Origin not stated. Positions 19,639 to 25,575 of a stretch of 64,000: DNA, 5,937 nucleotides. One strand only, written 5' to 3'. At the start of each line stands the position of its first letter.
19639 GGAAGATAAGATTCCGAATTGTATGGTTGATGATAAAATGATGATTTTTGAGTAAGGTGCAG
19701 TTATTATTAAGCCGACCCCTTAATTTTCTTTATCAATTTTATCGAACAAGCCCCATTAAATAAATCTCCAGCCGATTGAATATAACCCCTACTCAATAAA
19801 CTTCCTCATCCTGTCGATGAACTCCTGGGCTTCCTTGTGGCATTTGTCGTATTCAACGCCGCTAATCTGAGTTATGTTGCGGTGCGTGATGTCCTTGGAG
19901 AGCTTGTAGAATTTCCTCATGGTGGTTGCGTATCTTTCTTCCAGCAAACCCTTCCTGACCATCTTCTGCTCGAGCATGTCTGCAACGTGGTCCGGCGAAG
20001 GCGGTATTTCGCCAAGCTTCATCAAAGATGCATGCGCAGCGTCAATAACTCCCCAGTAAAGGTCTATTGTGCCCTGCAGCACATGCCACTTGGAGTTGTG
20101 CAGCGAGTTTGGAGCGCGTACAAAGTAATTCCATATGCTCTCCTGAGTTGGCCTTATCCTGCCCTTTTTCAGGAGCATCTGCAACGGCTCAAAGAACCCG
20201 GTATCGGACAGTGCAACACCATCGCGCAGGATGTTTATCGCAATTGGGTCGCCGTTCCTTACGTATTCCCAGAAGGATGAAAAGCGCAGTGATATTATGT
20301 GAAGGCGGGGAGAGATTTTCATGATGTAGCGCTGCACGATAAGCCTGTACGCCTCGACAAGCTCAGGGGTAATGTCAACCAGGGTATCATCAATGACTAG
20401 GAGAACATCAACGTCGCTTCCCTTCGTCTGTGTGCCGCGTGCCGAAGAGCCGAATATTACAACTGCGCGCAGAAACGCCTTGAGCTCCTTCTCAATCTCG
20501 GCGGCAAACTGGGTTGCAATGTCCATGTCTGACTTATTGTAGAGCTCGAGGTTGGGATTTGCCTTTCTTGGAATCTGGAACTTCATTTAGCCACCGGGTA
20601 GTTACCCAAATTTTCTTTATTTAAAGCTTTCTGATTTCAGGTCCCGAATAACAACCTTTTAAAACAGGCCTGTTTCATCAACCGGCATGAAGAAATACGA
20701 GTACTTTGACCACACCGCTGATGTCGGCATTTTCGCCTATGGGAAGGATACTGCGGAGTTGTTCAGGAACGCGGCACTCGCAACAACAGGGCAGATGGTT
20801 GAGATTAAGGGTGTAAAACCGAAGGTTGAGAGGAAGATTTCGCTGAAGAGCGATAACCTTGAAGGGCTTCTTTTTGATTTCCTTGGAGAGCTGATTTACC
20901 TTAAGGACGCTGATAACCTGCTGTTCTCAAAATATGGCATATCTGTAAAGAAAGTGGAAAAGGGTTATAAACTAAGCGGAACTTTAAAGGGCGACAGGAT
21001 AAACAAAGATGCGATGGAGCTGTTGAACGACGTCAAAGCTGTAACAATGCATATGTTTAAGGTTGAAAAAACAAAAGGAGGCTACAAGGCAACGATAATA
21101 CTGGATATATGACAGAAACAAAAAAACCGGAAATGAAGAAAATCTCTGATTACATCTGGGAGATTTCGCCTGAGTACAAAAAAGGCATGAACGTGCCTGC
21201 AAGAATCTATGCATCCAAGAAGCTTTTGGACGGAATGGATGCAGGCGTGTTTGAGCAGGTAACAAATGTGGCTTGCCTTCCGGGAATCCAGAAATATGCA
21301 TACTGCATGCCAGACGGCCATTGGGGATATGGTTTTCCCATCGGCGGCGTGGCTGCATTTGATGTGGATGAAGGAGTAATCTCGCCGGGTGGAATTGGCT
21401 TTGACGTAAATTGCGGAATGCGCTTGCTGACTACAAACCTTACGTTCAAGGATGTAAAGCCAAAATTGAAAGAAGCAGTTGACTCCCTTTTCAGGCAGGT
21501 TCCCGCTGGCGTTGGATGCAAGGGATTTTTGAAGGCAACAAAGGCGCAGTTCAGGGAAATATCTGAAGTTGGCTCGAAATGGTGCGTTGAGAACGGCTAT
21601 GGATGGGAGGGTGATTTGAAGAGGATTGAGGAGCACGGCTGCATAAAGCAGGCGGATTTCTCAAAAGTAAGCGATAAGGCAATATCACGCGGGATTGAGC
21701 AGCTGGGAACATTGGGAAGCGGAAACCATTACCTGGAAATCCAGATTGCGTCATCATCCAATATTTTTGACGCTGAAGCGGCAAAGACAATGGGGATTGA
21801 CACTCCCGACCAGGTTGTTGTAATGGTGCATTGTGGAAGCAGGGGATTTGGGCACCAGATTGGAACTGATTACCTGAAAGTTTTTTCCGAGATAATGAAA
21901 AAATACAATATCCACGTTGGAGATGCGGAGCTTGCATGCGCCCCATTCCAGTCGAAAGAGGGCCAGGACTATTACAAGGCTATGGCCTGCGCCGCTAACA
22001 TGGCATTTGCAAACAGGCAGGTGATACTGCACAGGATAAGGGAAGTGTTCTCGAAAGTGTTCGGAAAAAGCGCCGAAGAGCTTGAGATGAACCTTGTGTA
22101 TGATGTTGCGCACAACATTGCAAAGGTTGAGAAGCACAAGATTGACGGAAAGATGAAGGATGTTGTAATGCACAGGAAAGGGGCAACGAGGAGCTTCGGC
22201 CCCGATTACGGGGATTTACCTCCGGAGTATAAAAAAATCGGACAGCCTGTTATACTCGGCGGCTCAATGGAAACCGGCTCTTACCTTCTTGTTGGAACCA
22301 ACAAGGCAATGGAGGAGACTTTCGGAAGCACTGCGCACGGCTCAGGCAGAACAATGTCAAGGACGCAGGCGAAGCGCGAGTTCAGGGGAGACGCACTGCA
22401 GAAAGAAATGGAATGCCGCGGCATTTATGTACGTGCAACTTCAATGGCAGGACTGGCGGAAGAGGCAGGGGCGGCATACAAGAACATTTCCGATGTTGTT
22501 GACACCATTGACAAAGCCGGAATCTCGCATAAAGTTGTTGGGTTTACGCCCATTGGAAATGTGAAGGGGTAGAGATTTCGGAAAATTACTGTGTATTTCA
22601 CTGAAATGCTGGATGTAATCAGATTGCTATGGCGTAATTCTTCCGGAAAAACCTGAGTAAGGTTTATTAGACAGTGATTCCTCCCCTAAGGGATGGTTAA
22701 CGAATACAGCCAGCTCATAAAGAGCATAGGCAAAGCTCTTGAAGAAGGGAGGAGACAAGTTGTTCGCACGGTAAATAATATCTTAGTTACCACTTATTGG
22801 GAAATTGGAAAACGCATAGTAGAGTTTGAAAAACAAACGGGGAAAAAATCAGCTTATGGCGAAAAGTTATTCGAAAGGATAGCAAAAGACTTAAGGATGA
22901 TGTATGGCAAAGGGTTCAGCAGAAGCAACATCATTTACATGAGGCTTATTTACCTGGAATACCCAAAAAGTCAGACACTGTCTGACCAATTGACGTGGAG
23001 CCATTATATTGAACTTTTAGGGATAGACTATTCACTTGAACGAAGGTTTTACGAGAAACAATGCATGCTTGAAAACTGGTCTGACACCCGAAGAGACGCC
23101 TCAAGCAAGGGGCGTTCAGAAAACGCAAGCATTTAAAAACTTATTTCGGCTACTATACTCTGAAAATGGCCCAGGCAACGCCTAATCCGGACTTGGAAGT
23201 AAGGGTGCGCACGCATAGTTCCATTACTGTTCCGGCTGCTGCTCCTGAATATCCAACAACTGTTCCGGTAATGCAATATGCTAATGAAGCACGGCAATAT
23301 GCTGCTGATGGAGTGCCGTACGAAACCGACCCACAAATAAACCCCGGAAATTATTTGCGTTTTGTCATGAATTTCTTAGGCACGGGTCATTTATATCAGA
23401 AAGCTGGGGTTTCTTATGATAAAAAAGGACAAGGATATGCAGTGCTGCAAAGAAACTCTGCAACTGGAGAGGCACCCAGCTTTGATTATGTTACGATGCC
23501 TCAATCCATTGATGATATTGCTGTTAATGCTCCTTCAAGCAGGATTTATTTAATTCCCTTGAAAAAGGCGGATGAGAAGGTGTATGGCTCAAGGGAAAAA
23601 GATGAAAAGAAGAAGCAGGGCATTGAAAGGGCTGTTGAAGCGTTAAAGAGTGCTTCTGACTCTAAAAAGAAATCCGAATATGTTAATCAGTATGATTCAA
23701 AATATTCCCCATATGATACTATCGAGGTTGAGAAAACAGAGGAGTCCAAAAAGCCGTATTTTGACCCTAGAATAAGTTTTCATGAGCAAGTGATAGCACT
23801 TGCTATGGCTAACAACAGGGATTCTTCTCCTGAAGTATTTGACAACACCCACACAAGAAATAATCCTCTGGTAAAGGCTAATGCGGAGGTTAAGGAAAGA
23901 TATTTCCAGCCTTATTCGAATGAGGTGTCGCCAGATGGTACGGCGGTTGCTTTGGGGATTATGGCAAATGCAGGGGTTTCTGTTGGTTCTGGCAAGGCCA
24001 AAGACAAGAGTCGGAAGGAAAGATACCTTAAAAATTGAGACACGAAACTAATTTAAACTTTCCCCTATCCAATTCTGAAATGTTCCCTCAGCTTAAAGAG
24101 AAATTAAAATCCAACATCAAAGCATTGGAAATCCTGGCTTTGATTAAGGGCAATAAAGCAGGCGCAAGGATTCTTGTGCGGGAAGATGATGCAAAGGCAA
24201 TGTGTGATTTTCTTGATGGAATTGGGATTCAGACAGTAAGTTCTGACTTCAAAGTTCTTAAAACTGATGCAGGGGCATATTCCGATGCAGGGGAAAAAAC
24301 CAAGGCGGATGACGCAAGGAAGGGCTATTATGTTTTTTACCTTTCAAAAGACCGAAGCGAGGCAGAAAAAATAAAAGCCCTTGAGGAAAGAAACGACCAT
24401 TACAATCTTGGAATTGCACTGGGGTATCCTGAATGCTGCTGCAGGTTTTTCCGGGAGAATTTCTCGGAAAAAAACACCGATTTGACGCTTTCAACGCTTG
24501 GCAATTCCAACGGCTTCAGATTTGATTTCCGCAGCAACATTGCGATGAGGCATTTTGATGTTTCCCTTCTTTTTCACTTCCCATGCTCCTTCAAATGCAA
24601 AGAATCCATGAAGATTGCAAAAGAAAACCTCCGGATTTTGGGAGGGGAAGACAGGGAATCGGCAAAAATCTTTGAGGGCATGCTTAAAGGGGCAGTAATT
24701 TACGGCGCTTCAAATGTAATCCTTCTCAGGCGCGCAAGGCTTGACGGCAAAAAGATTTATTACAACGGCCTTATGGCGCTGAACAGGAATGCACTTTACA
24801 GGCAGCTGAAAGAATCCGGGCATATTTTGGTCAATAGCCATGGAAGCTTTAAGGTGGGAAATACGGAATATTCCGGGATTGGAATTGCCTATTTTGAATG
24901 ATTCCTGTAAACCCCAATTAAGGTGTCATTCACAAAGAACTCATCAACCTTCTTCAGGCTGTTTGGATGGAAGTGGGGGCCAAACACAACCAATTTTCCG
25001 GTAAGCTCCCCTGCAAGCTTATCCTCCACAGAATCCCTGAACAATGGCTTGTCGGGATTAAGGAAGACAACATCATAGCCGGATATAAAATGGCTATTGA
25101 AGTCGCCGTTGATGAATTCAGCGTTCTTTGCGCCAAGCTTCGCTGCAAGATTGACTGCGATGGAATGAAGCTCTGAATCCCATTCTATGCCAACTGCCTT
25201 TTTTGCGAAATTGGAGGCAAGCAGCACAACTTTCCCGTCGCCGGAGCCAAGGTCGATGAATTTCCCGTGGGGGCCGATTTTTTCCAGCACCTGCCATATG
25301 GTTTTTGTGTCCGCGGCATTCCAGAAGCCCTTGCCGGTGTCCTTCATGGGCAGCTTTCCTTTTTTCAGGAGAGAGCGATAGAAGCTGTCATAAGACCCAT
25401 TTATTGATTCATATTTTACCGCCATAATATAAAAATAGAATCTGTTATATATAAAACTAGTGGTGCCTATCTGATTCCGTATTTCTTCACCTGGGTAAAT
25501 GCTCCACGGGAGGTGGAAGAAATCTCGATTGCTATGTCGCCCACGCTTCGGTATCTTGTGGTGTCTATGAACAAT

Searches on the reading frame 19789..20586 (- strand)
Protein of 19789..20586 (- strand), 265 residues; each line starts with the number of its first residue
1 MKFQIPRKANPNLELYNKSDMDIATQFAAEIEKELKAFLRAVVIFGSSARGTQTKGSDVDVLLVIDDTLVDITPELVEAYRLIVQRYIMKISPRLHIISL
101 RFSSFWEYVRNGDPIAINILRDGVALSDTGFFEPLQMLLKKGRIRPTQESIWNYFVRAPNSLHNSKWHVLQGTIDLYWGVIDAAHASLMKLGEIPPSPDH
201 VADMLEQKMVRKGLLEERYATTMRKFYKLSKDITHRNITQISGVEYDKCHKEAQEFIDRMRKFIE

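Call 73: search_protein_families(library=pfam, proteins=[window:19789-20586:-], max_evalue=1)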
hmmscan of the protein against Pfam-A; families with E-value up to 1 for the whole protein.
window:19789-20586:- (265 aa): 6 families
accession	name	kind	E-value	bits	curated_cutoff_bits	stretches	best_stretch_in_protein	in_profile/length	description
PF01909.29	NTP_transf_2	-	4.4e-09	37.1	21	1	31-70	4-45/93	Nucleotidyltransferase domain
PF18765.7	Polbeta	-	2.7e-07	31.1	26.9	1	35-72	7-43/93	Polymerase beta, Nucleotidyltransferase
PF22600.2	MTPAP-like_central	-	0.00033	21.2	27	1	41-68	41-68/139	Poly(A) RNA polymerase, mitochondrial-like, central palm domain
PF03445.19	DUF294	-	0.001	19.4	21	1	38-70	48-80/138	Putative nucleotidyltransferase DUF294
PF12633.13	Adenyl_cycl_N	-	0.087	13.2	27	1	25-91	76-144/199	Adenylate cyclase NT domain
PF09012.17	FeoC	-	0.14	12.8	21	0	197-222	27-51/69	FeoC like transcriptional regulator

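Call 85: search_protein_families(library=ncbifam, proteins=[window:19789-20586:-], max_evalue=0.01)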
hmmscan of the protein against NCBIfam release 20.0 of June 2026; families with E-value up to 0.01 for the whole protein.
window:19789-20586:- (265 aa): 6 families
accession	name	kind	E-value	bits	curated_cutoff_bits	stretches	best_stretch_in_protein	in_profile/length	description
NF047752.1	MntA_antitoxin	equivalog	1.8e-07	31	60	1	39-68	7-36/106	type VII toxin-antitoxin system MntA family adenylyltransferase antitoxin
NF051895.1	anti_phage_HalB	equivalog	1.9e-07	30.9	190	1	41-68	1-28/211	anti-phage Hailong system nucleotidyltransferase HalB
NF012212.1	ANT_9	subfamily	9.3e-05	21.8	340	1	25-79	7-62/249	aminoglycoside nucleotidyltransferase ANT(9)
NF041117.1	CBASS_cyclase_b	equivalog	0.00053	19.7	200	1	16-71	10-71/275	CBASS oligonucleotide cyclase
NF010309.0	PRK13746.1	subfamily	0.0029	17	193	1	28-71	17-60/263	aminoglycoside adenylyltransferase family protein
NF033061.1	ANT_4p_I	equivalog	0.0033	17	350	1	17-68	8-59/253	ANT(4')-I family aminoglycoside nucleotidyltransferase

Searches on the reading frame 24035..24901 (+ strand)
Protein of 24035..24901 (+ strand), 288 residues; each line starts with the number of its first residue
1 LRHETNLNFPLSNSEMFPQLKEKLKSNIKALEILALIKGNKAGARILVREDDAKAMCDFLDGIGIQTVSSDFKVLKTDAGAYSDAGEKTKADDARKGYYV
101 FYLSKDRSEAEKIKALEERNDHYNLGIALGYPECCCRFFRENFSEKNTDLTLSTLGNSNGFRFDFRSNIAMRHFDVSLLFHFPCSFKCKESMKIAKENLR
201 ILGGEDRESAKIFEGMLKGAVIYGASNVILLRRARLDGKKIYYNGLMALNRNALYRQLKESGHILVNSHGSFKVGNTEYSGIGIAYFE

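Call 60: search_protein_families(library=pfam, proteins=[window:24035-24901:+], max_evalue=0.01)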
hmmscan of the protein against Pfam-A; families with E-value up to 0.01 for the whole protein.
window:24035-24901:+ (288 aa): 1 family
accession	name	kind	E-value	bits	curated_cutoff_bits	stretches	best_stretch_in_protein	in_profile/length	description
PF04467.17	DUF483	-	0.00011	22.6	25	1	117-194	30-100/122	Protein of unknown function (DUF483)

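Call 85: search_protein_families(library=ncbifam, proteins=[window:24035-24901:+], max_evalue=0.01)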
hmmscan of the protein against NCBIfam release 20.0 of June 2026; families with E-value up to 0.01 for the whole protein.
window:24035-24901:+ (288 aa): 0 families

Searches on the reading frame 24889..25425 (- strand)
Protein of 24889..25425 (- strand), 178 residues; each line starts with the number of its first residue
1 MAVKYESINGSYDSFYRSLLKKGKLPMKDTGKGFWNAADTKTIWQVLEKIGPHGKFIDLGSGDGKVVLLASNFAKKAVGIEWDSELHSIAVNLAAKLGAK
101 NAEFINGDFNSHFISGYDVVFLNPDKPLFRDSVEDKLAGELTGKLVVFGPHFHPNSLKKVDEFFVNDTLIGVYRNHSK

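Call 60: search_protein_families(library=pfam, proteins=[window:24889-25425:-], max_evalue=0.01)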
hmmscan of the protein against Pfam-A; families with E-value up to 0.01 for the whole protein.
window:24889-25425:- (178 aa): 4 families
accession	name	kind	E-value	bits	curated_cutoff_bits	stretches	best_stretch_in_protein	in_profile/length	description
PF13847.12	Methyltransf_31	-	6.7e-07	29.5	27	1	53-123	4-81/145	Methyltransferase domain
PF08123.19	DOT1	-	5.1e-05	23.4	23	1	48-96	36-88/205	Histone methylation protein DOT1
PF13649.12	Methyltransf_25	-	0.00064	20.8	27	1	57-122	2-70/97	Methyltransferase domain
PF05175.20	MTS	-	0.0017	18.5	23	1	40-124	20-106/170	Methyltransferase small domain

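Call 85: search_protein_families(library=ncbifam, proteins=[window:24889-25425:-], max_evalue=0.01)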
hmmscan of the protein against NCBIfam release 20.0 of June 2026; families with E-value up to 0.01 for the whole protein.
window:24889-25425:- (178 aa): 7 families
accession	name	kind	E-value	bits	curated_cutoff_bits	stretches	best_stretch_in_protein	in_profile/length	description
NF041081.1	prot_lys_mtase_Arch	equivalog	1e-05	25.7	200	1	49-122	6-82/142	protein-lysine N-methyltransferase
NF008823.0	PRK11873.1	subfamily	8.5e-05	22.2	263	1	54-110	79-138/272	arsenite methyltransferase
NF011529.0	PRK14968.1-3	equivalog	8.8e-05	22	162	1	32-138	15-118/198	putative methyltransferase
TIGR03534.1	RF_mod_PrmC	equivalog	0.0011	18.5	199.1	1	44-124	78-164/253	peptide chain release factor N(5)-glutamine methyltransferase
TIGR00479.1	rumA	equivalog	0.0031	16.4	183.55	1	50-115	291-356/432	23S rRNA (uracil(1939)-C(5))-methyltransferase RlmD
TIGR02469.1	CbiT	equivalog_domain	0.0068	16.7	78.3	1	50-121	17-93/124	precorrin-6Y C5,15-methyltransferase (decarboxylating) subunit CbiT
NF000499.2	Erm23S_rRNA_broad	equivalog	0.0082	15.6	212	0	39-110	8-79/244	23S ribosomal RNA methyltransferase Erm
